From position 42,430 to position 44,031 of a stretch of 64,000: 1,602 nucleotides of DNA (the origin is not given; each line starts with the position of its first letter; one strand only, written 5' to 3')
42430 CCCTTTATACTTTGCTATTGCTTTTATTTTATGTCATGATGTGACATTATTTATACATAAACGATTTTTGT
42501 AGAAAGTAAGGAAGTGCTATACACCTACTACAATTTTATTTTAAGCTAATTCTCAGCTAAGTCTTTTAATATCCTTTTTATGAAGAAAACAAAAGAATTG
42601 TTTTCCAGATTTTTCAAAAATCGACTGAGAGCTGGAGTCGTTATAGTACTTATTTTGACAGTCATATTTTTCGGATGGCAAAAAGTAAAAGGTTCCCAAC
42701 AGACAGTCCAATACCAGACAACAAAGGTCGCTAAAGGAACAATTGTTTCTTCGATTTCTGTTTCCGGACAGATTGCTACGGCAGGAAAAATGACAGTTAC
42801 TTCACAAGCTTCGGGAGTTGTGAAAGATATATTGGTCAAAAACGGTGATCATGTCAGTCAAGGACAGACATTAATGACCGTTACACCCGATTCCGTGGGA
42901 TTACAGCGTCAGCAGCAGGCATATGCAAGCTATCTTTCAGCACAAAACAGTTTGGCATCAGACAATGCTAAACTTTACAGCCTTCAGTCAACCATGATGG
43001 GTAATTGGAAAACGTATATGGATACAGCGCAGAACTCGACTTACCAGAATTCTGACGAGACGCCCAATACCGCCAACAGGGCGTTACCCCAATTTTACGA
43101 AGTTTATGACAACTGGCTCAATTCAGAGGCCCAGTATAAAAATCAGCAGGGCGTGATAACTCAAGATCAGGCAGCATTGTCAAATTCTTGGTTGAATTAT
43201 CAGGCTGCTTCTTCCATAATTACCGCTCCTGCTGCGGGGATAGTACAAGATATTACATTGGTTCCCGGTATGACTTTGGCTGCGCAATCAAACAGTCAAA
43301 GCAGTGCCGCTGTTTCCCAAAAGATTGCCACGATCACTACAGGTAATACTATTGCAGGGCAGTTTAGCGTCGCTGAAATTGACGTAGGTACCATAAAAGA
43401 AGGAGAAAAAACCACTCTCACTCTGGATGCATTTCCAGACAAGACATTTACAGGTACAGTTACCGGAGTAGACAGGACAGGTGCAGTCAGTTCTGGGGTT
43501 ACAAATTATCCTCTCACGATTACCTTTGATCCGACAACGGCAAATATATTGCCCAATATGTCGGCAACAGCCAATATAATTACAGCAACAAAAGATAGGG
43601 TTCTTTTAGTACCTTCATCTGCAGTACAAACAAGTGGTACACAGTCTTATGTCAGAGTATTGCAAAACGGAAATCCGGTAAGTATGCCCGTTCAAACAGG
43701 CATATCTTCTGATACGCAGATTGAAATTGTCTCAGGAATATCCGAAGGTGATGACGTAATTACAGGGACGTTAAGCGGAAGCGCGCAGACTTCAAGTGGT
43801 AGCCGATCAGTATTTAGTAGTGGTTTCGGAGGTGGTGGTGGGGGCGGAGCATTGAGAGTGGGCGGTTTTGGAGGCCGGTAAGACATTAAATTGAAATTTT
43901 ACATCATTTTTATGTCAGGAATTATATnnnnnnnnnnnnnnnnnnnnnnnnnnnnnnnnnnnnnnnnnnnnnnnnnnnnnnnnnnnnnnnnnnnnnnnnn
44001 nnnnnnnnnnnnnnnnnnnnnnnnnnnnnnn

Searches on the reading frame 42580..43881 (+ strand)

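Call 53: search_protein_families(library=ncbifam, proteins=[window:42580-43881:+], max_evalue=1e-10)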
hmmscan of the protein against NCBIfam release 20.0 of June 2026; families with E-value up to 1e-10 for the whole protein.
window:42580-43881:+ (433 aa): 4 families
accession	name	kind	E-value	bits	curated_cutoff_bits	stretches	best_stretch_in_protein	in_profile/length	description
TIGR01730.1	RND_mfp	subfamily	8.3e-34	117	94.9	1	181-396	106-308/322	efflux RND transporter periplasmic adaptor subunit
NF008606.0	PRK11578.1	equivalog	3.8e-29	102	342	1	15-400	8-367/371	macrolide transporter subunit MacA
NF008589.1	PRK11556.1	equivalog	1.7e-13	50.3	391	0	182-397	165-375/392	MdtA/MuxA family multidrug efflux RND transporter periplasmic adaptor subunit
TIGR00999.1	8a0102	subfamily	2e-13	50.1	319.3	1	182-395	63-264/271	CzcB/NccB family metal efflux transporter periplasmic adaptor subunit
